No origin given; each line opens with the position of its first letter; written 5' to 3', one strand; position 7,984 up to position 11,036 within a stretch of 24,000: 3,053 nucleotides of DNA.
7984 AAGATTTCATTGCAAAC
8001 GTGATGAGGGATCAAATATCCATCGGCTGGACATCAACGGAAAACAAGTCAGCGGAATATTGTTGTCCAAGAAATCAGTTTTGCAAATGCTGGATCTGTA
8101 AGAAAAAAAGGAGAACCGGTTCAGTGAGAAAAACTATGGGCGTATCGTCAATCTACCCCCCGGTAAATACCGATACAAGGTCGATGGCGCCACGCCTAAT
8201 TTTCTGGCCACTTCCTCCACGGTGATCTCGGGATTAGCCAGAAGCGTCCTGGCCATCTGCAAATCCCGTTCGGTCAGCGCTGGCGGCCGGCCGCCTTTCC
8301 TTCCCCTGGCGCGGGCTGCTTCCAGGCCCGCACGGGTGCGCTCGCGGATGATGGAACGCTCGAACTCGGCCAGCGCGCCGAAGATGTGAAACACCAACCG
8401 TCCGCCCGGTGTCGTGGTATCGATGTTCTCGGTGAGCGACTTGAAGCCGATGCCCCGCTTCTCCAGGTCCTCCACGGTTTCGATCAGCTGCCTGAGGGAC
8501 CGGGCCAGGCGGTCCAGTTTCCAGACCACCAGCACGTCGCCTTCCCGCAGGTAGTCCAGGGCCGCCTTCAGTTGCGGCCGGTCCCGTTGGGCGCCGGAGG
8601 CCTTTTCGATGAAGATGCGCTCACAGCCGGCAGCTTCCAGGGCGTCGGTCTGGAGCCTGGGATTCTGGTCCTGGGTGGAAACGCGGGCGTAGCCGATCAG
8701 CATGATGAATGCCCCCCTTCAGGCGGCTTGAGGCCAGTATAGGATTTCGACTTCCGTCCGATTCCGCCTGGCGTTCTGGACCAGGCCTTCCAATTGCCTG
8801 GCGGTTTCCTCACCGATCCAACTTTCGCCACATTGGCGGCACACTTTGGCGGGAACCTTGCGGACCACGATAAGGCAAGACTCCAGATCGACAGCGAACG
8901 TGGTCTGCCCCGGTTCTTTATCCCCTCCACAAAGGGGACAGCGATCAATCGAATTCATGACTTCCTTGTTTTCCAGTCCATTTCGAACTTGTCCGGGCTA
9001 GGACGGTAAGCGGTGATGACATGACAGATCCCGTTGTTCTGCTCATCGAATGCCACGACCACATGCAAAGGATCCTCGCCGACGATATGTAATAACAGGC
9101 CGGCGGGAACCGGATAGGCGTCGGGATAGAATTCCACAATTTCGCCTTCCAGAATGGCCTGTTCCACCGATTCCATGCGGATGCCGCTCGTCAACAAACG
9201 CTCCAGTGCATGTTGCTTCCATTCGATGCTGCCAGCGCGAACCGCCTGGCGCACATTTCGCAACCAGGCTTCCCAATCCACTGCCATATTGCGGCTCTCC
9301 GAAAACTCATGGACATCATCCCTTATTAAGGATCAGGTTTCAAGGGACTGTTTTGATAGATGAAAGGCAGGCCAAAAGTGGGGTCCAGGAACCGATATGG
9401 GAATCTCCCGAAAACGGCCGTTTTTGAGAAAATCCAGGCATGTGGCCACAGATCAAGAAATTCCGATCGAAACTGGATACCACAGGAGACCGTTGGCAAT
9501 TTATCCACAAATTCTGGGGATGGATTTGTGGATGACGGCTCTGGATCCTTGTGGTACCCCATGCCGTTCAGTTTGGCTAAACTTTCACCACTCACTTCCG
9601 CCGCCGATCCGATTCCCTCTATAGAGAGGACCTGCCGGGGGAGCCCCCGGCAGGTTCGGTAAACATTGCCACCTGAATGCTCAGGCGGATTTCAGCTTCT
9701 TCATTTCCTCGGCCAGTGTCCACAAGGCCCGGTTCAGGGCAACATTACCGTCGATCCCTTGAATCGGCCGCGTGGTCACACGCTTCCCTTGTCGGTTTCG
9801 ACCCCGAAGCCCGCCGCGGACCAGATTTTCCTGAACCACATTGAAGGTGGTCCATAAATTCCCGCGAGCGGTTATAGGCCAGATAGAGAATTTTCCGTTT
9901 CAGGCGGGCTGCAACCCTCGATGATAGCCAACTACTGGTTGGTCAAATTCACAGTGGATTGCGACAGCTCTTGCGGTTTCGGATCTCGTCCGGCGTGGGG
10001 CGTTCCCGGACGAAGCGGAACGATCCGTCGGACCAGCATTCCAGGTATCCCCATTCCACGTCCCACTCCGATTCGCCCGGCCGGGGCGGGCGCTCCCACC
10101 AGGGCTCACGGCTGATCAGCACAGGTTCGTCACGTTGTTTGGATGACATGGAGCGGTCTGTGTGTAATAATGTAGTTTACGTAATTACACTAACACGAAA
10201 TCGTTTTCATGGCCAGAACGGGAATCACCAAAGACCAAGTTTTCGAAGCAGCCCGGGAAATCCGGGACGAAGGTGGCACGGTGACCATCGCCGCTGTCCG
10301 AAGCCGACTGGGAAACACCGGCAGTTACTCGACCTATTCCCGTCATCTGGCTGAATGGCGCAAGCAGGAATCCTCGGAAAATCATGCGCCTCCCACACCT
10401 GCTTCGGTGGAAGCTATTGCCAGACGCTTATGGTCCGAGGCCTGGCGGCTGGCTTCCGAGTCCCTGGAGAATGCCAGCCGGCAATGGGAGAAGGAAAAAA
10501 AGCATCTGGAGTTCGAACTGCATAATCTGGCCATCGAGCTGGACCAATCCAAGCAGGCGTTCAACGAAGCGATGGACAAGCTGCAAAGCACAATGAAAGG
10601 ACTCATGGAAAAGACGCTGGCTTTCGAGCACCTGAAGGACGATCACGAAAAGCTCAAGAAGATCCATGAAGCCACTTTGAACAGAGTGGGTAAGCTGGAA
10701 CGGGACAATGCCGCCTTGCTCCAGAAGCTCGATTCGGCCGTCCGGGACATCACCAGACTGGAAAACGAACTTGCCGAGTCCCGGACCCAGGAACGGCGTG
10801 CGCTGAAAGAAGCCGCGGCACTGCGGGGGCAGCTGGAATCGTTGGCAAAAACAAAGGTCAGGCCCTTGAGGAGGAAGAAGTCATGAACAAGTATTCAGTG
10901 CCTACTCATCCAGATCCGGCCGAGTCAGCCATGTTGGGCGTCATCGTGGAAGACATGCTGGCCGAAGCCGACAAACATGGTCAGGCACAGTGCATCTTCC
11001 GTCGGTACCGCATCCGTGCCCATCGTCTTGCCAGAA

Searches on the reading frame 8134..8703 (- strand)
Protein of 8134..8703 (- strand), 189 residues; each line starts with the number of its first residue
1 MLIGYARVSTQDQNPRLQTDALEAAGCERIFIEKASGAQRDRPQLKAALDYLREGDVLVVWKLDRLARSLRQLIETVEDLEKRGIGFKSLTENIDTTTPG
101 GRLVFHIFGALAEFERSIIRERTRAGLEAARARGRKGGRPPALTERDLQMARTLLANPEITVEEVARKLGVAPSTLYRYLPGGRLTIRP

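Call 3: search_protein_families(library=pfam, proteins=[window:8134-8703:-], max_evalue=0.01)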
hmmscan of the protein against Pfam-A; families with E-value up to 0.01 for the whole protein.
window:8134-8703:- (189 aa): 15 families
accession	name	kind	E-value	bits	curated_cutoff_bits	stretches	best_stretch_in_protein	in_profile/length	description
PF00239.26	Resolvase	-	5.8e-50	169.6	23.3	1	3-136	2-145/145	Resolvase, N terminal domain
PF02796.21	HTH_7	-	1e-11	45.2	23.8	1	138-182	1-44/45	Helix-turn-helix domain of resolvase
PF13565.12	HTH_32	-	1.9e-06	28.8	33.7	1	122-180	8-73/73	Homeodomain-like domain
PF13412.12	HTH_24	-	3.4e-05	23.8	21.9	1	145-180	3-38/48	Winged helix-turn-helix DNA-binding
PF12728.13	HTH_17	-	0.00021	21.9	27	1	161-185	3-27/51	Helix-turn-helix domain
PF13404.12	HTH_AsnC-type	-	0.0003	21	27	1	145-177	3-35/42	AsnC-type helix-turn-helix domain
PF01527.26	HTH_Tnp_1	-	0.00037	21.1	24.1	1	152-178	17-42/75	Transposase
PF00440.29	TetR_N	-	0.00062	19.9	24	1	161-179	18-36/47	Bacterial regulatory proteins, tetR family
PF09339.16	HTH_IclR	-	0.00085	19.5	22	1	157-180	16-39/52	IclR helix-turn-helix domain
PF13384.12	HTH_23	-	0.0016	18.6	24.6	1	154-180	13-38/50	Homeodomain-like domain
PF13309.12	HTH_22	-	0.0018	18.7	29.6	1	161-180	43-62/63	HTH domain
PF01978.25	TrmB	-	0.0025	18.1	25.6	1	143-180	6-43/68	Sugar-specific transcriptional regulator TrmB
PF13022.12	HTH_Tnp_1_2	-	0.0026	18.3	27.9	1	142-180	7-47/122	Helix-turn-helix of insertion element transposase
PF01381.28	HTH_3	-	0.0036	17.7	23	1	160-180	10-30/55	Helix-turn-helix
PF00376.29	MerR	-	0.0037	17.5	28.2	1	161-179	1-19/38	MerR family regulatory protein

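Call 5: search_protein_families(library=ncbifam, proteins=[window:8134-8703:-], max_evalue=0.01)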
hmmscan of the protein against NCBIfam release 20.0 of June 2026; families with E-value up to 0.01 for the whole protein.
window:8134-8703:- (189 aa): 10 families
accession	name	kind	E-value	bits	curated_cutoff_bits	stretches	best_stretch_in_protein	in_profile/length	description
NF041201.1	recomb_XisF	equivalog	3.6e-29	102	375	1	3-167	2-182/465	fdxN element excision recombinase XisF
NF047343.1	SCCmet_CcrB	equivalog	1.2e-14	53.9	900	1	35-132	54-153/542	cassette chromosome recombinase CcrB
NF047347.1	SCCmet_CcrC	equivalog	1.9e-14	53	900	1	40-131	57-150/558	cassette chromosome recombinase CcrC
NF009949.0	PRK13413.1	equivalog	2e-13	50.5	272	1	1-180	1-193/203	master DNA invertase Mpi family serine-type recombinase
NF033518.0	transpos_IS607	equivalog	1.7e-06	27.7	110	1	3-77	57-141/187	IS607 family transposase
NF047344.1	SCCmet_CcrA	equivalog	2e-05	23.9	700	1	3-133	5-145/442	cassette chromosome recombinase CcrA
NF049883.1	resolv_YneB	equivalog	0.00011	21.7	175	1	13-136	22-148/211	YneB family resolvase-like protein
NF007015.0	PRK09480.1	equivalog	0.0013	18.3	120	0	155-181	23-52/197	nucleoid occlusion factor SlmA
NF033545.0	transpos_IS630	equivalog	0.0032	17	100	1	120-181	34-106/299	IS630 family transposase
TIGR01764.1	excise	domain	0.0053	17.1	28.8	0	160-185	2-27/49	excisionase family DNA-binding protein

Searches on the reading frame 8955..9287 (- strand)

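Call 3: search_protein_families(library=pfam, proteins=[window:8955-9287:-], max_evalue=0.01)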
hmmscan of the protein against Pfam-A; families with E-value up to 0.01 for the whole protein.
window:8955-9287:- (110 aa): 1 family
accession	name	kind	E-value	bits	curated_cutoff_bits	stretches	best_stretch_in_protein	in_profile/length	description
PF14076.12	DUF4258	-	1.7e-15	57.5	25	1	23-95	1-71/71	Domain of unknown function (DUF4258)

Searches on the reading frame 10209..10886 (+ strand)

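Call 3: search_protein_families(library=pfam, proteins=[window:10209-10886:+], max_evalue=0.01)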
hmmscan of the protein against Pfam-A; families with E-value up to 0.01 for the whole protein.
window:10209-10886:+ (225 aa): 5 families
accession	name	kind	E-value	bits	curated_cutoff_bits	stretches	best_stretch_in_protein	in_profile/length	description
PF11740.13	KfrA_N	-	3.1e-24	86.3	26.1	1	7-116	1-111/113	Plasmid replication region DNA-binding N-term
PF05911.16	FPP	-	1.3e-05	24.1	40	1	73-217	690-821/871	Filament-like plant protein, long coiled-coil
PF15372.11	DUF4600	-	0.0003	21.5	27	1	80-147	49-116/128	Domain of unknown function (DUF4600)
PF07889.17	DUF1664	-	0.00036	21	34.6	0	71-128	35-92/124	Protein of unknown function (DUF1664)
PF07888.16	CALCOCO1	-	0.00099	18.5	36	1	83-211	54-182/496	Calcium binding and coiled-coil domain (CALCOCO1) like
